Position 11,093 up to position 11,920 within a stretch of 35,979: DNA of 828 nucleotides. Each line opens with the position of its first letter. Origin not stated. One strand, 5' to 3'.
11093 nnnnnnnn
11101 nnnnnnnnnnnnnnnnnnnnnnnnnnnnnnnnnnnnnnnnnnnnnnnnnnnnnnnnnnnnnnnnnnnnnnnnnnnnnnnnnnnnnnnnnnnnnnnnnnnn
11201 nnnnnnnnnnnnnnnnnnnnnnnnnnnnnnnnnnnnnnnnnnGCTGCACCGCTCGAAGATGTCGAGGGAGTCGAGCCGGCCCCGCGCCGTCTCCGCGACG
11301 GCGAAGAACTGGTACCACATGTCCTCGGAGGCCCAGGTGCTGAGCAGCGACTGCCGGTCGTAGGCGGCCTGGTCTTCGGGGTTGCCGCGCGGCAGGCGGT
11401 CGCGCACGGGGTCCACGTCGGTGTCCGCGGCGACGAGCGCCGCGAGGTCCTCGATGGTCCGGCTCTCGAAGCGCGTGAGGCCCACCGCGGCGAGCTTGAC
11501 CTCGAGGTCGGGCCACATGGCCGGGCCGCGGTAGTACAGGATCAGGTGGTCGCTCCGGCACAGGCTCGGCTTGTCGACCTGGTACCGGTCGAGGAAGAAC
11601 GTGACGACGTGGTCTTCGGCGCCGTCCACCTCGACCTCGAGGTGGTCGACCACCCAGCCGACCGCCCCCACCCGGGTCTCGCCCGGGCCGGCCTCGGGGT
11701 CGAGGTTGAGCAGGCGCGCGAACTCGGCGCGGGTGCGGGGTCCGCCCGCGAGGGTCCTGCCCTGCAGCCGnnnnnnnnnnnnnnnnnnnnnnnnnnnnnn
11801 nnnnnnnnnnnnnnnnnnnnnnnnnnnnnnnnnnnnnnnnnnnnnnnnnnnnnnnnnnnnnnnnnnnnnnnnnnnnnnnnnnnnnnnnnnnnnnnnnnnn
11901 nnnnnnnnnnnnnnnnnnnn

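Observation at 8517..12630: Nitrogenase-like NifH/NifD/NifK-type triad embedded in a radical-SAM operon, not a nif, bch or cfb context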

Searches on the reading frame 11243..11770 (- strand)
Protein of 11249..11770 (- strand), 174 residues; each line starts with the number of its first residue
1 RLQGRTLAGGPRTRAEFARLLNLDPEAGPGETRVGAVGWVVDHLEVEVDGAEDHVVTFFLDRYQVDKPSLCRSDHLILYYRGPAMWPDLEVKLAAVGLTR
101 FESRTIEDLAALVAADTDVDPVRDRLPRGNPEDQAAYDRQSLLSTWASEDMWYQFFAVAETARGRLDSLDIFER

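Call 53: search_protein_families(library=pfam, proteins=[window:11249-11770:-], max_evalue=10)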
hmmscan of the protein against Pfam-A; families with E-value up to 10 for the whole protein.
seq(174 aa): 0 families

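Call 75: predict_structure(alignment_id=A3)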
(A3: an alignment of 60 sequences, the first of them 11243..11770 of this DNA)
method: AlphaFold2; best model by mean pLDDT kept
length: 176 residues; sequences in the alignment: 60
mean_pLDDT: 85.5   pTM: 0.74
mean pLDDT of the five models: 85.5, 83.4, 82.9, 82.7, 78.4
residues with pLDDT >= 90: 104; 70-90: 36; 50-70: 35; < 50: 1
segments of 3 or more residues with pLDDT < 50: none
pLDDT, mean of each block of 10 residues (from residue 1): 87 97 94 96 95 92 91 94 90 90 94 96 89 64 60 71 69 56
secondary structure, 60 per line:
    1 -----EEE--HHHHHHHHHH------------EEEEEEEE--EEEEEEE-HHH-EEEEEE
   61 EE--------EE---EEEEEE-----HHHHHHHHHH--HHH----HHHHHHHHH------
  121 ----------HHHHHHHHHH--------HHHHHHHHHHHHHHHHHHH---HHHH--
elements in order: E6-8 H11-20 E33-40 E43-49 E55-62 E76-81 H87-96 H106-114 H131-140 H149-167 H171-174

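Call 79: fold_search(model_id=the predicted structure, library=pdb)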
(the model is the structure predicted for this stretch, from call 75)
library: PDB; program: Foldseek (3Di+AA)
matches with E <= 10: 171; with E <= 0.001: 0
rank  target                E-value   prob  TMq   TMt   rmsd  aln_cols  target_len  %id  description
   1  6exp_F                4.9e-01  0.05  0.14  0.21  13.7        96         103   16  Crystal structure of the SIRV3 AcrID1 (gp02) anti-CRISPR protein (released 2018-01-31)
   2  5zc1_C                7.5e-01  0.20  0.23  0.38   8.9       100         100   14  X-ray diffraction analysis of the CsStefin-1 (released 2018-12-26)
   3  5zc1_A                7.5e-01  0.18  0.23  0.36  10.0       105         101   14  X-ray diffraction analysis of the CsStefin-1 (released 2018-12-26)
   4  5wi2_A                9.0e-01  0.13  0.23  0.36   8.5        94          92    4  Crystal structure of the KA1 domain from human Chk1 (released 2017-10-04)
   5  5wi2_B                1.0e+00  0.11  0.25  0.39   7.7       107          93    6  Crystal structure of the KA1 domain from human Chk1 (released 2017-10-04)
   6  4xhj_E                1.2e+00  0.25  0.25  0.07   5.5        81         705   10  gHgL of Varicella-zoster virus in complex with human neutralizing antibodies. (released 2015-05-13)
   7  6d24_A                1.2e+00  0.02  0.12  0.06  19.5       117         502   15  Trypanosoma cruzi Glucose-6-P Dehydrogenase in complex with G6P (released 2018-05-02)
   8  1ttw_A                1.2e+00  0.06  0.18  0.25  12.2       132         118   17  Crystal structure of the Yersinia Pestis type III secretion chaperone SycH in complex with a stable fragment of YscM2 (released 2004-08-31)
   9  2nvw_B                1.3e+00  0.10  0.21  0.10  15.0       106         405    7  Crystal sctucture of transcriptional regulator Gal80p from kluyveromymes lactis (released 2006-11-21)
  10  7wa9                  1.3e+00  0.06  0.21  0.24  11.5       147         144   16  Crystal structure of MSMEG_5634 from Mycobacterium smegmatis (released 2022-10-19)
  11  6d23_A                1.3e+00  0.02  0.14  0.07  19.6       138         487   13  GLUCOSE-6-P DEHYDROGENASE (APO FORM) FROM TRYPANOSOMA CRUZI (released 2018-05-02)
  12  2ldk_MODEL_1_A        1.5e+00  0.04  0.18  0.19  11.4       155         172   10  Solution NMR Structure of Protein AAur_3427 from Arthrobacter aurescens, Northeast Structural Genomics Consort (released 2011-06-22)
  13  5hzh                  1.5e+00  0.03  0.16  0.11  12.2       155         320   12  Crystal structure of photoinhibitable Rac1 containing C450A mutant LOV2 domain (released 2016-12-21)
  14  6exp_A                1.5e+00  0.02  0.14  0.22  13.2        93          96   16  Crystal structure of the SIRV3 AcrID1 (gp02) anti-CRISPR protein (released 2018-01-31)
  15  1k6z_A                1.6e+00  0.06  0.19  0.26  11.7       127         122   10  Crystal Structure of the Yersinia Secretion Chaperone SycE (released 2001-10-31)
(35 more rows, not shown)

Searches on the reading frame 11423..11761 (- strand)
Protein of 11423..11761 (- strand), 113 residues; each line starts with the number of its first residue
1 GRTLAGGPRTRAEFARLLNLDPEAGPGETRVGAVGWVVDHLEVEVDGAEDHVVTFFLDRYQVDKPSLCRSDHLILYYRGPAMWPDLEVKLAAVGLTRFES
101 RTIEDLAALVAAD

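Call 89: search_protein_representatives(alignment_id=A4)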
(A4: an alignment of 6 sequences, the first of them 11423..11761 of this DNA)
Query: 6 sequences, 111 profile positions. Proteins with E-value up to 0.001 (for the whole library): 37; up to 1e-10: 10; up to 1e-30: 0. The best 37 are listed.
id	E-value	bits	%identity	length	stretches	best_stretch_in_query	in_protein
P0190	1.3e-14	70.3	-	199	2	41-106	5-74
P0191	2.8e-14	69.2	-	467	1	6-103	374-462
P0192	3.9e-14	68.7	-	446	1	14-111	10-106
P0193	9.0e-13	64.3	-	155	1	15-101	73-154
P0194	1.7e-12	63.5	-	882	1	13-103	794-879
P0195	2.6e-12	62.9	-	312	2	10-104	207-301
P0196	3.8e-11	59.1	-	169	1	11-107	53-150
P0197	4.3e-11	58.9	-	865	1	12-109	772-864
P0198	5.4e-11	58.6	-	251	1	17-105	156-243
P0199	6.8e-11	58.3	-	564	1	16-109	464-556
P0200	3.7e-10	55.9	-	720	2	8-102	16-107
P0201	1.1e-09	54.4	-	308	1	26-101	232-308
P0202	1.2e-09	54.2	-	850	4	66-101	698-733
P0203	1.8e-09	53.7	-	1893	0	-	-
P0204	1.7e-08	50.6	-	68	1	40-103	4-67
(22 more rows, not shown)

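Call 91: search_protein_families(library=pfam, alignment_id=A5, max_evalue=0.001)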
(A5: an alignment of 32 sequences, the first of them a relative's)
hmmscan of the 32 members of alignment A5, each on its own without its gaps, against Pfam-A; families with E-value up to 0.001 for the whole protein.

A. member 1, P0191 (467 aa): 1 family
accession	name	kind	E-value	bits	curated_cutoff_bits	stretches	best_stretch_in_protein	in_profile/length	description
PF01136.24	Peptidase_U32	-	4e-26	92.2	22.4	1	88-191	3-105/233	Peptidase family U32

B. families by the number of members that match (of 32 scanned): 13 families
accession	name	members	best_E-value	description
PF04055.27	Radical_SAM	12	1.1e-30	Radical SAM superfamily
PF00148.24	Oxidored_nitro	5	4.4e-27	Nitrogenase component 1 type Oxidoreductase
PF02310.24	B12-binding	3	1.5e-14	B12 binding domain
PF01136.24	Peptidase_U32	2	4e-26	Peptidase family U32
PF00919.26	UPF0004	2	1.5e-05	Uncharacterized protein family UPF0004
PF25021.1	TEN_NHL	1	1.7e-19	Teneurin NHL domain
PF01436.27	NHL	1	4.2e-15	NHL repeat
PF18676.6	MBG_2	1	1e-11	MBG domain (YGX type)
PF00005.33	ABC_tran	1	8.1e-08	ABC transporter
PF04820.20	Trp_halogenase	1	4.4e-06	Tryptophan halogenase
PF23708.1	CILP_5th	1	0.00012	Cartilage intermediate layer protein 1-like domain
PF08450.18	SGL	1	0.00061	SMP-30/Gluconolactonase/LRE-like region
PF19864.5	Radical_SAM_N2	1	0.00098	Radical SAM proteins, N-terminal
